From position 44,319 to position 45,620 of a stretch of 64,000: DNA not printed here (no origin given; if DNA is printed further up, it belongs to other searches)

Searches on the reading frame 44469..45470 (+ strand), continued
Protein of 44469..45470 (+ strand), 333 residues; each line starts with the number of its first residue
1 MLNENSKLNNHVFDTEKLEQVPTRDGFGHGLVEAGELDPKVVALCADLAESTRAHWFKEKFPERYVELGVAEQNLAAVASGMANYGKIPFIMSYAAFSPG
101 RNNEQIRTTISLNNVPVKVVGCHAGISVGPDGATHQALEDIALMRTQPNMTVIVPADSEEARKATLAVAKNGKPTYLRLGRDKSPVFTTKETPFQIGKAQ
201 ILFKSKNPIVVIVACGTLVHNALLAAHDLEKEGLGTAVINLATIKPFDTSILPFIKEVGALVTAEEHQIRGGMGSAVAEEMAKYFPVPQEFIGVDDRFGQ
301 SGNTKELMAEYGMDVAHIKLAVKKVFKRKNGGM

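Call 52: search_protein_families(library=pfam, proteins=[L085:159-458:+, L087:3075-3443:+, L087:2803-3051:+, L087:2654-2797:+, L095:2692-2892:+, L095:2903-3496:+], max_evalue=0.05)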
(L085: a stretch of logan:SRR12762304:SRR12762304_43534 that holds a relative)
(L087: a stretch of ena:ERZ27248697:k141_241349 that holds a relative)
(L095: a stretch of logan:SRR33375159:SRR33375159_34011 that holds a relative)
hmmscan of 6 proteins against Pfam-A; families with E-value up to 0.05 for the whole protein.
L085:159-458:+ (100 aa): 2 families
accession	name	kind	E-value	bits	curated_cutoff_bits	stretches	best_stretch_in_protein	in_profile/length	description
PF07426.16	Dynactin_p22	-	0.0081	16.4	25.2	1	10-84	60-132/168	Dynactin subunit p22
PF16591.11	HBM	-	0.049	13.5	29.8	0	46-88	62-102/254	Helical bimodular sensor domain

L087:3075-3443:+ (123 aa): 1 family
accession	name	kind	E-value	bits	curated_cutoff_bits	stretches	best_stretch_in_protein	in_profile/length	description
PF13101.12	DUF3945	-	0.042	14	21.9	0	99-121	14-36/50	Protein of unknown function (DUF3945)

L087:2803-3051:+ (83 aa): 1 family
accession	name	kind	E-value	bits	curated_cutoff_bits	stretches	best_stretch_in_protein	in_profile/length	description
PF00474.23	SSF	-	0.0073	15.7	22.8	1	39-82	315-358/406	Sodium:solute symporter family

L087:2654-2797:+ (48 aa): 0 families

L095:2692-2892:+ (67 aa): 3 families
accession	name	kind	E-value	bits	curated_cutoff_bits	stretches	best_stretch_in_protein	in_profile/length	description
PF22209.1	CPV_RdRP_N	-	0.007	16.2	27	1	25-65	86-126/248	CPV, RNA-directed RNA polymerase, N-terminal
PF24434.1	DUF7557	-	0.012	15.5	25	1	4-30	14-40/45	Family of unknown function (DUF7557)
PF02821.22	Staphylokinase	-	0.021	15.6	25.1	1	15-64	53-104/131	Staphylokinase/Streptokinase family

L095:2903-3496:+ (198 aa): 3 families
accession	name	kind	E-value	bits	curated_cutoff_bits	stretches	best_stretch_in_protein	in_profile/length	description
PF13023.12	HD_3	-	7.8e-24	84.9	22.5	1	15-153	2-147/165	HD domain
PF12917.13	YfbR-like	-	2.5e-12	47.3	25.9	1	17-147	6-151/182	5'-deoxynucleotidase YfbR-like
PF01966.28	HD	-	2.4e-09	37.9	22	1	39-132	3-114/116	HD domain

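Call 55: search_solved_structures(query=L085:159-458:+, max_evalue=0.01)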
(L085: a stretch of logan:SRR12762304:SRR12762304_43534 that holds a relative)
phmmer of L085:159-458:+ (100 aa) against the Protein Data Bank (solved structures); distinct sequences matched with E-value up to 0.01: 0.

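Call 57: search_protein_families(library=ncbifam, proteins=[L085:159-458:+, L087:3075-3443:+, L087:2803-3051:+, L095:2692-2892:+], max_evalue=0.01)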
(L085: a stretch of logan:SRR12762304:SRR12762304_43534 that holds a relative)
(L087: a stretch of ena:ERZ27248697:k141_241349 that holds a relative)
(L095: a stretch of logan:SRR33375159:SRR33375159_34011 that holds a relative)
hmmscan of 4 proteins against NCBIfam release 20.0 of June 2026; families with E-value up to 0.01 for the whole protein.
L085:159-458:+ (100 aa): 0 families

L087:3075-3443:+ (123 aa): 0 families

L087:2803-3051:+ (83 aa): 0 families

L095:2692-2892:+ (67 aa): 0 families
